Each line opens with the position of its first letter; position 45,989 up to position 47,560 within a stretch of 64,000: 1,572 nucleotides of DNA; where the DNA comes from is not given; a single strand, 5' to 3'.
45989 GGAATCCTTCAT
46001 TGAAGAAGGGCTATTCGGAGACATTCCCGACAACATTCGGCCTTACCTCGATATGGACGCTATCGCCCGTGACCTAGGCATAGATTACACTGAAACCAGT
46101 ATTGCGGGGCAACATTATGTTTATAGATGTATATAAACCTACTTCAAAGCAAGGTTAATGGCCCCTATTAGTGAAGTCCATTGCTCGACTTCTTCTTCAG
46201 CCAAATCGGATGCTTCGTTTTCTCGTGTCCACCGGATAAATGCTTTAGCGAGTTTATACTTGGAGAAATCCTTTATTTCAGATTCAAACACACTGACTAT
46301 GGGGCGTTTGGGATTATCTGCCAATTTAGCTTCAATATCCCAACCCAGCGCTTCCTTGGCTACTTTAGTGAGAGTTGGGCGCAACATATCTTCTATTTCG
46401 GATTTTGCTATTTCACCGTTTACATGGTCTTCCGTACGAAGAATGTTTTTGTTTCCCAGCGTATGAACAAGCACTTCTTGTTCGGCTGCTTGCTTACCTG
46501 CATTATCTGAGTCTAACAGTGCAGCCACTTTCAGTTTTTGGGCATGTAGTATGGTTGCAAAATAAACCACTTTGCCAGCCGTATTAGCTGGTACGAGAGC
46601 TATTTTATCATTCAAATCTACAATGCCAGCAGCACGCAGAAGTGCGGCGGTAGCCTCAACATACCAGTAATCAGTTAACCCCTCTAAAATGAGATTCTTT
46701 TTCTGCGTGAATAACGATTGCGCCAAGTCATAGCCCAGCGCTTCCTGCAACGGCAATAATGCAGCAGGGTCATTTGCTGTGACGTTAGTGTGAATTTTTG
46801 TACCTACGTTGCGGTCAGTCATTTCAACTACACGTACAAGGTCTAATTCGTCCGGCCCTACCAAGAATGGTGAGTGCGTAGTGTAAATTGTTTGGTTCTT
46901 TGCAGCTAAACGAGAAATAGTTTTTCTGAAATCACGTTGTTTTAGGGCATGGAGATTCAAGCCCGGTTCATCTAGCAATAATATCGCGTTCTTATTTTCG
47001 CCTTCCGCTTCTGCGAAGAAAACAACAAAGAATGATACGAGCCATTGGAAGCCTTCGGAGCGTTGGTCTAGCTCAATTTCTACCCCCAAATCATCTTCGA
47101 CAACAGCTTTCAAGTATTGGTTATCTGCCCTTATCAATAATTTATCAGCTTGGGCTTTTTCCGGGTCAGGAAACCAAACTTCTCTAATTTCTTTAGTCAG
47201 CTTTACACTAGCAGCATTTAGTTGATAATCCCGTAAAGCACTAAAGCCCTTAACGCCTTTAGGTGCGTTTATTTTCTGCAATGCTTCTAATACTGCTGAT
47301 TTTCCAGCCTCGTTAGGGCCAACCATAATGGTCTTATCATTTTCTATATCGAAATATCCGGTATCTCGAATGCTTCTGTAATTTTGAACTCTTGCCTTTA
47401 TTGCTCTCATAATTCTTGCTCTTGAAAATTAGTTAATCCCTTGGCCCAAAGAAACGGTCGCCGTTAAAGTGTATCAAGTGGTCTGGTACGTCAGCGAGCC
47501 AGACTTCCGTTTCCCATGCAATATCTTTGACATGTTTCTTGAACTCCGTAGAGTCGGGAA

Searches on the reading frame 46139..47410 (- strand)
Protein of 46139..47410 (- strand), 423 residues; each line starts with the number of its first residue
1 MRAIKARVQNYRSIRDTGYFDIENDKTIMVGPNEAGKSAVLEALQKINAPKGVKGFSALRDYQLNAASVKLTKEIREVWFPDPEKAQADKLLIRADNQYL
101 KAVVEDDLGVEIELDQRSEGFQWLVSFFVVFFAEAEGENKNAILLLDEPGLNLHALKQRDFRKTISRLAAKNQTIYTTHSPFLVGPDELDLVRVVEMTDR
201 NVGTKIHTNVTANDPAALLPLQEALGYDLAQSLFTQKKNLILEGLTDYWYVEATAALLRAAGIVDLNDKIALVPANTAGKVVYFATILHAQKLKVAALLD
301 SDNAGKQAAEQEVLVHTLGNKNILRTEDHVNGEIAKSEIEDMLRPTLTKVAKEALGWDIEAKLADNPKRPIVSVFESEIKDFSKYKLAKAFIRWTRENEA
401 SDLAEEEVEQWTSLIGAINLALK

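Call 4: search_protein_families(library=pfam, proteins=[window:46139-47410:-], max_evalue=0.01)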
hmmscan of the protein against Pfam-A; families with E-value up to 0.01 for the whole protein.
window:46139-47410:- (423 aa): 7 families
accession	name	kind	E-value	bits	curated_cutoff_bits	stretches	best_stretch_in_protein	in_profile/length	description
PF13175.12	AAA_15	-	2.4e-23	83.8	32.1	2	108-184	292-374/374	AAA ATPase domain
PF13304.12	AAA_21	-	1.1e-13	52.4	27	1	104-184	225-303/304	AAA domain, putative AbiEii toxin, Type IV TA system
PF13476.12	AAA_23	-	1.3e-05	26.3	27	1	7-44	3-39/201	AAA domain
PF02463.25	SMC_N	-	2.6e-05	24.2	40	1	7-45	6-45/220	RecF/RecN/SMC N terminal domain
PF13514.12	AAA_27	-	0.00039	20.5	22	1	23-46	25-48/206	AAA domain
PF13555.12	AAA_29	-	0.00078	19.6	27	1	13-50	11-48/61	P-loop containing region of AAA domain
PF20469.4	OLD-like_TOPRIM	-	0.001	20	23.2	1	237-302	4-67/67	Overcoming lysogenization defect protein-like, TOPRIM domain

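Call 5: search_protein_families(library=padloc, proteins=[window:46139-47410:-], max_evalue=0.01)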
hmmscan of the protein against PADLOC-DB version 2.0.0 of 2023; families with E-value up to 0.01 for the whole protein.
window:46139-47410:- (423 aa): 109 families (the best 25 are shown)
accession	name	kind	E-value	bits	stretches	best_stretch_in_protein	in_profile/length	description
PDLC02979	AriA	-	6.4e-25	86.7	2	94-184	281-373/373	-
PDLC02358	Old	-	7.2e-25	85.8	2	135-315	279-461/578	Old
PDLC00062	GajA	-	2.3e-16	57.4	2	127-207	289-365/639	AAA ATPase domain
PDLC00086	GajA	-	2.6e-15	54.3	2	134-332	300-493/600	AAA ATPase domain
PDLC02980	AriA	-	5.2e-15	54.2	1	104-184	225-303/304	-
PDLC04168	GajA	-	7.7e-14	49.3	2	138-366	274-498/570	-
PDLC00075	GajA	-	9.4e-14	48.8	1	104-333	236-452/536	AAA ATPase domain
PDLC00067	GajA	-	2.6e-13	47.3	2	134-328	298-485/604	AAA ATPase domain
PDLC00102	GajA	-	3.3e-13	46.9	2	2-45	2-44/532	AAA ATPase domain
PDLC02981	AriAB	-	8.8e-13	45.8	2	136-246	326-440/694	-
PDLC04164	AriA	-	2.2e-12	45.1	1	103-185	158-237/253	-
PDLC00271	PtuA1|PtuA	-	3.1e-12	44.8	2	140-202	278-337/421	AAA ATPase domain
PDLC02335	AbiLi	-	9.2e-12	42.6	2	90-185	157-242/326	AbiLi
PDLC04178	HEC-01A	-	1.2e-11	42.4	2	7-45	13-49/399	-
PDLC00278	PtuA1|PtuA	-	3.2e-11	41.2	2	4-74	4-73/436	AAA ATPase domain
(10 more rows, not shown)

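Call 8: find_homologous_proteins(query=window:46139-47410:-, max_evalue=0.00001)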
Query window:46139-47410:- (423 aa): 4665 proteins with E <= 0.00001 among 8000 candidates; the best 120 are listed.
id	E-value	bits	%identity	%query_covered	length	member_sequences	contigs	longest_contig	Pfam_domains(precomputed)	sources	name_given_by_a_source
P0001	1.5e-272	921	100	100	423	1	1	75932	PF13175.13,PF13476.13,PF13304.13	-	-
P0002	1.1e-204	698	75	86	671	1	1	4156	PF13175.13,PF13476.13,PF13304.13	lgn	-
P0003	1.5e-202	691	76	86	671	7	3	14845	PF13175.13,PF13476.13,PF02463.26,PF13304.13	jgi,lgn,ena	-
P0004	9.5e-201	685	75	86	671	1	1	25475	PF13175.13,PF13476.13,PF13304.13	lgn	-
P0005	1.7e-200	684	73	89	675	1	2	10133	PF13175.13,PF13476.13,PF02463.26,PF13304.13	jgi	jgi:predicted ATPase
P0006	1.6e-199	681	73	89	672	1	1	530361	PF13175.13,PF13304.13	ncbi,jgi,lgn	-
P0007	9.8e-199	678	70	91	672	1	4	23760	PF13175.13,PF13476.13,PF13304.13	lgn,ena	-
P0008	2.9e-198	677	73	86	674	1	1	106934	PF13175.13,PF13476.13,PF13304.13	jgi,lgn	-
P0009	4.1e-198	676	73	86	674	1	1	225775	PF13175.13,PF13304.13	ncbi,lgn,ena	-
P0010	4.5e-198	676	74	86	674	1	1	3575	PF13175.13,PF13476.13,PF13304.13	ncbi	-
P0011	4.9e-198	676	74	86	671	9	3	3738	PF13175.13,PF13304.13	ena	-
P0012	6.1e-198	676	74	86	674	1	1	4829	PF13175.13,PF13304.13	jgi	jgi:AAA ATPase domain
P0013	7.0e-198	676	76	86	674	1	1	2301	PF13175.13,PF13476.13,PF13304.13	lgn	-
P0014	1.6e-197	674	75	86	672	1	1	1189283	PF13175.13,PF13476.13,PF13304.13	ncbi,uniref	ncbi:AAA family ATPase [Rhodopseudomonas telluris]|uniref:AAA family ATPase n=1 Tax=Rhodopseudomonas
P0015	2.1e-197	674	74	86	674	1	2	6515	PF13175.13,PF13476.13,PF13304.13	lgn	-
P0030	2.0e-196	671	74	86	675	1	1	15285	PF13175.13,PF13304.13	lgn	-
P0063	6.7e-195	666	76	86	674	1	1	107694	PF13175.13,PF13304.13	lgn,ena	-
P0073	1.5e-194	665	76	86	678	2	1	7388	PF13175.13,PF13476.13,PF02463.26,PF13304.13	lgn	-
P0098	2.4e-193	661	75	86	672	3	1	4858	PF13175.13,PF13476.13,PF02463.26,PF13304.13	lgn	-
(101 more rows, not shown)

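Call 13: find_related_loci(query=A2, collection=genome_contigs, flank=10000)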
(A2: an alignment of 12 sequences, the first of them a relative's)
Query A2 (672 aa) in genome_contigs; peptide patterns used: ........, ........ (x = any residue, [..] = any of these).
349 stretches matched a pattern; 286 encode a relative of the query (tblastn E <= 1e-3); the best 80 are kept; 80 distinct loci.
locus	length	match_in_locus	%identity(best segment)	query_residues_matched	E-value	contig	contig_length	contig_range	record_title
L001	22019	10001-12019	76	1-672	0e+0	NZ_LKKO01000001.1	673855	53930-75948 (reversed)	Methylobacterium sp. GXS13 contigs1, whole genome shotgun sequence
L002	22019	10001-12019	72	1-671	0e+0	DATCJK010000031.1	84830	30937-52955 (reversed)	MAG TPA_asm: Microvirga sp. isolate SMAG_U7068 k141_1651, whole genome shotgun sequence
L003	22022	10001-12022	70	1-672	0e+0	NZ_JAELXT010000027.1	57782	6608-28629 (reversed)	Microvirga splendida strain BT325 NODE_27_length_57782_cov_39.905052, whole genome shotgun sequence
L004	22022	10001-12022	67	1-672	0e+0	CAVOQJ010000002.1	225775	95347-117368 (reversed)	MAG: Blastocatellia bacterium isolate MFD09848.bin.2.92 genome assembly, contig: contig_11232, whole genome shotgun sequ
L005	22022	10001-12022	65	1-672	0e+0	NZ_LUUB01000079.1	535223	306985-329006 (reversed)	Bradyrhizobium centrolobii strain BR 10245 contig5, whole genome shotgun sequence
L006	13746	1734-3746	67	1-672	0e+0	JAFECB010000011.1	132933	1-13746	MAG: Proteobacteria bacterium isolate SZAS-112 CK_MAG-119__11__length-132933, whole genome shotgun sequence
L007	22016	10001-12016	73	1-672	0e+0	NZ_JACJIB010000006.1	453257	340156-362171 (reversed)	Methylorubrum thiocyanatum strain DSM 11490 Ga0415277_06, whole genome shotgun sequence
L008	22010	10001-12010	66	1-672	0e+0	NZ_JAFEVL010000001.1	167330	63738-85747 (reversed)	Rhizobium lusitanum strain Opo-234 NODE_14_length_167330_cov_38.496498, whole genome shotgun sequence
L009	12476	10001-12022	65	1-672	0e+0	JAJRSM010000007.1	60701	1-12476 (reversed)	MAG: Deltaproteobacteria bacterium isolate Dive100_bin4.97 k141_132703, whole genome shotgun sequence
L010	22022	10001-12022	65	1-672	0e+0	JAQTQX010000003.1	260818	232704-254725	MAG: Desulfuromonadaceae bacterium isolate STB_15 NODE_94_length_260818_cov_5.723972_Sandtown_B, whole genome shotgun se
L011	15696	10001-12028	65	1-672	0e+0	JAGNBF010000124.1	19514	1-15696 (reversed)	MAG: Chloroflexota bacterium isolate Go_Eff_bin_125 Go_Eff_5163_length_19514_cov_13.160004, whole genome shotgun sequenc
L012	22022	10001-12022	65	1-672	0e+0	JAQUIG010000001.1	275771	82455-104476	MAG: Desulfuromonadaceae bacterium isolate STCSWMC_55 NODE_33_length_275771_cov_7.353485_ST_CSWMC, whole genome shotgun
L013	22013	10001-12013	66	1-672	0e+0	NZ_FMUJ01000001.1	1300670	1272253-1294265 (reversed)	Variovorax sp. EL159, whole genome shotgun sequence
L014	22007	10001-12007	66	1-672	0e+0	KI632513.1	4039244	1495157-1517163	Rhodopseudomonas palustris JSC-3b genomic scaffold Scaffold1, whole genome shotgun sequence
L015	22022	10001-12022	64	1-672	0e+0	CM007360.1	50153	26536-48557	Vampirovibrio chlorellavorus isolate NCIMB 11383 plasmid unnamed 2, complete sequence, whole genome shotgun sequence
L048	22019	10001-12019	61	1-672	0e+0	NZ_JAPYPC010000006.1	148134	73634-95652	MAG: Christiangramia sp. isolate PW1.concoct.216 PW1_86_length_148134_cov_11.570979, whole genome shotgun sequence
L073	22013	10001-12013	60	1-672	0e+0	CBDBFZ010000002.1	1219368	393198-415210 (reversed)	MAG: Litorimonas sp. isolate 1dc8ac3d-1b27-4000-b3a9-376a4185d81b genome assembly, contig: contig_2, whole genome shotgu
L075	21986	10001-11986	61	1-663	0e+0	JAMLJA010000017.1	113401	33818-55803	MAG: Rhizobiaceae bacterium isolate ACE_NR_PROT6 ACE_NR_PROT6_17, whole genome shotgun sequence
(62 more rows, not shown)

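Call 17: find_encoding_contigs(protein=P0001, flank=10000, max_places=4)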
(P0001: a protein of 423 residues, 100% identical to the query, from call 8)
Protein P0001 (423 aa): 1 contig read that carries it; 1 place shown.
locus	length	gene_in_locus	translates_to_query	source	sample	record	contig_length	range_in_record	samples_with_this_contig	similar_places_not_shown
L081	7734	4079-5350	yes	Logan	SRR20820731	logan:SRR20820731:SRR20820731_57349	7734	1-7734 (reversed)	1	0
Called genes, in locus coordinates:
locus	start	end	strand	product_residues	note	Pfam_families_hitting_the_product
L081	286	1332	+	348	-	PF02661:Fic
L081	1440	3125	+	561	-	PF02384:N6_Mtase (weak), PF07669:Eco57I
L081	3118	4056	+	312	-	PF17728:BsuBI_PstI_RE_N, PF06616:BsuBI_PstI_RE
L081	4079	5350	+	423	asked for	PF13175:AAA_15, PF13476:AAA_23 (weak), PF13304:AAA_21, PF13175:AAA_15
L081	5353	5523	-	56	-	PF07275:ArdA (weak)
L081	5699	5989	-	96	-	-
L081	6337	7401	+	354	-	-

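Call 18: find_encoding_contigs(protein=P0003, flank=8000, max_places=4)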
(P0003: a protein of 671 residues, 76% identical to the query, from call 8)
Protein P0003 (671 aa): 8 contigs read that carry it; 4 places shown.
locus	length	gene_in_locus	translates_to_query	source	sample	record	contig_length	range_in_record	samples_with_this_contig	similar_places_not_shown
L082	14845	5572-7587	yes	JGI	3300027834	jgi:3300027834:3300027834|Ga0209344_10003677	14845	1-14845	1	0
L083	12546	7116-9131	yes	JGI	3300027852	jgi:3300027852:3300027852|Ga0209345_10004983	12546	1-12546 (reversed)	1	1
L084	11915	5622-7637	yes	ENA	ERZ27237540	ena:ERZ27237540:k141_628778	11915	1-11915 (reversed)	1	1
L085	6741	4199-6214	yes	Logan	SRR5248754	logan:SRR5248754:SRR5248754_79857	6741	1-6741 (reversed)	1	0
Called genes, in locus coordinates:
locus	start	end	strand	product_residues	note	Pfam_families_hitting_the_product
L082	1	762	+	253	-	?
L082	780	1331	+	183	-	-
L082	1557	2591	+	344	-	PF10134:RPA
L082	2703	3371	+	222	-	PF01656:CbiA, PF02374:ArsA_ATPase (weak), PF07015:VirC1, PF09140:MipZ (weak), PF10609:ParA, PF13614:AAA_31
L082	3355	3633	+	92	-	-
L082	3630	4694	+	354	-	PF08241:Methyltransf_11 (faint), PF09445:Methyltransf_15 (faint), PF13649:Methyltransf_25 (faint), PF13847:Methyltransf_31 (faint), PF01555:N6_N4_Mtase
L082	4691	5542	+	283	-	-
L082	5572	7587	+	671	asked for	PF02463:SMC_N (faint), PF13175:AAA_15, PF13476:AAA_23 (weak), PF13175:AAA_15, PF13304:AAA_21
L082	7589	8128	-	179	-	PF00239:Resolvase, PF02796:HTH_7 (weak)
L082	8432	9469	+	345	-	-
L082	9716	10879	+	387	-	PF13191:AAA_16, PF13604:AAA_30 (faint), PF13401:AAA_22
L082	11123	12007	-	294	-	PF08401:ArdcN, PF18818:MPTase-PolyVal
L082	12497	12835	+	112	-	-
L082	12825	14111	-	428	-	PF03389:MobA_MobL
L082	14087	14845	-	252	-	?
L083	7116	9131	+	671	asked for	PF02463:SMC_N (faint), PF13175:AAA_15, PF13476:AAA_23 (weak), PF13175:AAA_15, PF13304:AAA_21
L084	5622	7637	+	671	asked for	PF02463:SMC_N (faint), PF13175:AAA_15, PF13476:AAA_23 (weak), PF13175:AAA_15, PF13304:AAA_21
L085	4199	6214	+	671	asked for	PF02463:SMC_N (faint), PF13175:AAA_15, PF13476:AAA_23 (weak), PF13175:AAA_15, PF13304:AAA_21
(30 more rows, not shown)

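Call 23: search_protein_families(library=pfam, alignment_id=A3, max_evalue=0.0001)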
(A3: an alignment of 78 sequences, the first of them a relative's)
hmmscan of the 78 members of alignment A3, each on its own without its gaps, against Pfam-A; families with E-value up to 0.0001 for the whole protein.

A. member 1, L002:8836-9888:+ (350 aa): 6 families
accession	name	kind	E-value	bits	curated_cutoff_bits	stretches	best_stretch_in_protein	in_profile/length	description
PF07992.20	Pyr_redox_2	-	1.2e-48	166.5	26.1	1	23-314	2-290/291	Pyridine nucleotide-disulphide oxidoreductase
PF13738.12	Pyr_redox_3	-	7.5e-17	62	30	1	88-292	91-299/305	Pyridine nucleotide-disulphide oxidoreductase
PF00070.33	Pyr_redox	-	1.1e-16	61.6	22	1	165-235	2-78/82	Pyridine nucleotide-disulphide oxidoreductase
PF12831.13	FAD_oxidored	-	2.7e-05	24.1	27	0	24-68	2-50/416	FAD dependent oxidoreductase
PF13241.12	NAD_binding_7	-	4.3e-05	24.5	22.1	0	161-199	6-45/104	Putative NAD(P)-binding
PF01134.28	GIDA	-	8.6e-05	22.2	22.1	0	23-51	1-29/391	Glucose inhibited division protein A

B. families by the number of members that match (of 78 scanned): 97 families (the first 25 are shown)
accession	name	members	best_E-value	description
PF00578.27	AhpC-TSA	3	3.3e-42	AhpC/TSA family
PF07669.17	Eco57I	3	3.2e-38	Eco57I restriction-modification methylase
PF00589.27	Phage_integrase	3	1.1e-33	Phage integrase family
PF08534.16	Redoxin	3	2.3e-28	Redoxin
PF01420.25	Methylase_S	2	1.5e-29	Type I restriction modification DNA specificity domain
PF00270.35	DEAD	2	2.7e-23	DEAD/DEAH box helicase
PF03461.20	TRCF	2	1.6e-19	TRCF domain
PF00561.26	Abhydrolase_1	2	9.8e-19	alpha/beta hydrolase fold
PF13560.12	HTH_31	2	1.1e-15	Helix-turn-helix domain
PF12146.15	Hydrolase_4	2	6e-15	Serine aminopeptidase, S33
PF04851.21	ResIII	2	1.9e-14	Type III restriction enzyme, res subunit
PF12697.13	Abhydrolase_6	2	2.3e-13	Alpha/beta hydrolase family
PF01381.28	HTH_3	2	2.7e-13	Helix-turn-helix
PF20473.4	MmeI_Mtase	2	1.8e-11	MmeI, DNA-methyltransferase domain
PF00583.31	Acetyltransf_1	2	3e-11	Acetyltransferase (GNAT) family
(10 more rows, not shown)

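Call 24: search_protein_families(library=pfam, alignment_id=A4, max_evalue=0.0001)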
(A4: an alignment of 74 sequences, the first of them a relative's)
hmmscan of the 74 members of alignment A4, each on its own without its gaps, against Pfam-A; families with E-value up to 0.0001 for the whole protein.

A. member 1, L001:12032-13375:+ (447 aa): 1 family
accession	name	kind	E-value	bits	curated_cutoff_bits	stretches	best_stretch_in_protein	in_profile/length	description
PF09994.14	T6SS_Tle1-like_cat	-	3.3e-68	230.5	27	1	67-334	1-286/287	T6SS, Phospholipase effector Tle1-like, catalytic domain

B. families by the number of members that match (of 74 scanned): 65 families (the first 25 are shown)
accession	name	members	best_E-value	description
PF04326.19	SLFN_AlbA_2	2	4.2e-18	Schlafen, AlbA_2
PF00271.37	Helicase_C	2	2.2e-12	Helicase conserved C-terminal domain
PF00072.30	Response_reg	2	6.7e-07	Response regulator receiver domain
PF00285.26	Citrate_synt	1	6.7e-132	Citrate synthase, C-terminal domain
PF01566.24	Nramp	1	8.9e-84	Natural resistance-associated macrophage protein-like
PF13651.11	EcoRI_methylase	1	1.8e-78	Adenine-specific methyltransferase EcoRI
PF09994.14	T6SS_Tle1-like_cat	1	3.3e-68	T6SS, Phospholipase effector Tle1-like, catalytic domain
PF14390.12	DUF4420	1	3e-64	Putative PD-(D/E)XK family member, (DUF4420)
PF13561.12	adh_short_C2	1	1.7e-62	Enoyl-(Acyl carrier protein) reductase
PF10593.14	Z1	1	5.1e-62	Z1 domain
PF18476.7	PIN_8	1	6.6e-58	PIN like domain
PF00106.31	adh_short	1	1.4e-53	short chain dehydrogenase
PF01936.24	NYN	1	3.1e-38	NYN domain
PF14337.13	Abi_alpha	1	2.4e-32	Abortive infection alpha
PF13589.12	HATPase_c_3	1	7.3e-28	Histidine kinase-, DNA gyrase B-, and HSP90-like ATPase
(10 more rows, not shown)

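Call 25: find_encoding_contigs(protein=P0004, flank=6000, max_places=2)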
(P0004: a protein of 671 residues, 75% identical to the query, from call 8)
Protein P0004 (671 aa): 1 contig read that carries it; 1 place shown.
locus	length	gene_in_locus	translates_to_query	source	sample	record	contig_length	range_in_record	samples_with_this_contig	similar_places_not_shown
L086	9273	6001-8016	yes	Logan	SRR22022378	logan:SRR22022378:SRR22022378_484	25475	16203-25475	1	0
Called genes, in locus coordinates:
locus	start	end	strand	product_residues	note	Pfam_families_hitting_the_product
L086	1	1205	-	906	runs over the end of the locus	-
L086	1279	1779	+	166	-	-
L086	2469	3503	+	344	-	PF10134:RPA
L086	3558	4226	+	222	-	PF00142:Fer4_NifH (faint), PF01656:CbiA, PF02374:ArsA_ATPase (weak), PF06564:CBP_BcsQ (faint), PF07015:VirC1 (weak), PF09140:MipZ (weak), PF10609:ParA, PF13614:AAA_31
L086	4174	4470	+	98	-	-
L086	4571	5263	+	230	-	PF02481:DNA_processg_A, PF18306:LDcluster4 (weak)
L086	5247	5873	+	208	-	-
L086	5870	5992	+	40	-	-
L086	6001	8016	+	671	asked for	PF13175:AAA_15, PF13476:AAA_23 (faint), PF13304:AAA_21, PF13175:AAA_15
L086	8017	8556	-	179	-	PF00239:Resolvase, PF13565:HTH_32 (weak), PF02796:HTH_7 (weak)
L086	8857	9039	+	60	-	-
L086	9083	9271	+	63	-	?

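Call 26: find_encoding_contigs(protein=P0063, flank=6000, max_places=2)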
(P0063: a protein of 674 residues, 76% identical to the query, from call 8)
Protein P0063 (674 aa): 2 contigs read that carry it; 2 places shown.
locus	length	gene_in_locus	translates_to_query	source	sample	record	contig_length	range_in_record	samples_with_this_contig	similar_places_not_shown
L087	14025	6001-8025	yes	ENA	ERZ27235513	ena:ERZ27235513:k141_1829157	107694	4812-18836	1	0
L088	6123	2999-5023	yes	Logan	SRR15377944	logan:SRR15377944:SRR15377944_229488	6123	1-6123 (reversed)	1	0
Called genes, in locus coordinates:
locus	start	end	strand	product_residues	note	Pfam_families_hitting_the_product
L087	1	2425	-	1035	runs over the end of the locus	PF00930:DPPIV_N (faint), PF07676:PD40 (weak), PF26549:Tricorn_N (faint), PF26550:Tricorn_2nd (faint)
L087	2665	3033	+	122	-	-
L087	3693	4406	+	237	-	-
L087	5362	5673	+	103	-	-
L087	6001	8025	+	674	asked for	PF13175:AAA_15, PF13304:AAA_21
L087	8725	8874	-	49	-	-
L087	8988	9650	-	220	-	-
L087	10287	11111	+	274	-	PF00561:Abhydrolase_1, PF07819:PGAP1 (faint), PF12146:Hydrolase_4, PF12697:Abhydrolase_6, PF01764:Lipase_3 (weak)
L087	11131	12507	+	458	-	PF03606:DcuC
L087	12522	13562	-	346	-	PF00126:HTH_1, PF03466:LysR_substrate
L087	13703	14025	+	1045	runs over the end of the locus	PF12951:PATR, PF03797:Autotransporter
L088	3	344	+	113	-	?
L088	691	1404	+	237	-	-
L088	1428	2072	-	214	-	-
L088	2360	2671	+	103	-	-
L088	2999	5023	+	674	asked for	PF13175:AAA_15, PF13304:AAA_21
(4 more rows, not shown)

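Call 27: find_encoding_contigs(protein=P0073, flank=6000, max_places=2)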
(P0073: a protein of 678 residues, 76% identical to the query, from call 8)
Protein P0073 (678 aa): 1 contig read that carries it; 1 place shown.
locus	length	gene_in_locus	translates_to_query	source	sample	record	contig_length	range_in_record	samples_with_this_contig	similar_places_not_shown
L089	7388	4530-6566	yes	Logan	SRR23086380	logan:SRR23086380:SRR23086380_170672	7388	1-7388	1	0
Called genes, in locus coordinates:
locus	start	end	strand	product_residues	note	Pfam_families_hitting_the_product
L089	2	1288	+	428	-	?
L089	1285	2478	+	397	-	PF01420:Methylase_S (faint)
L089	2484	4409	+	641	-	PF12161:HsdM_N, PF02384:N6_Mtase, PF01170:UPF0020 (weak), PF20473:MmeI_Mtase (faint), PF07669:Eco57I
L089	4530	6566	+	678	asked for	PF02463:SMC_N (faint), PF13175:AAA_15 (weak), PF13476:AAA_23 (faint), PF13304:AAA_21, PF13175:AAA_15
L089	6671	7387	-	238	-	?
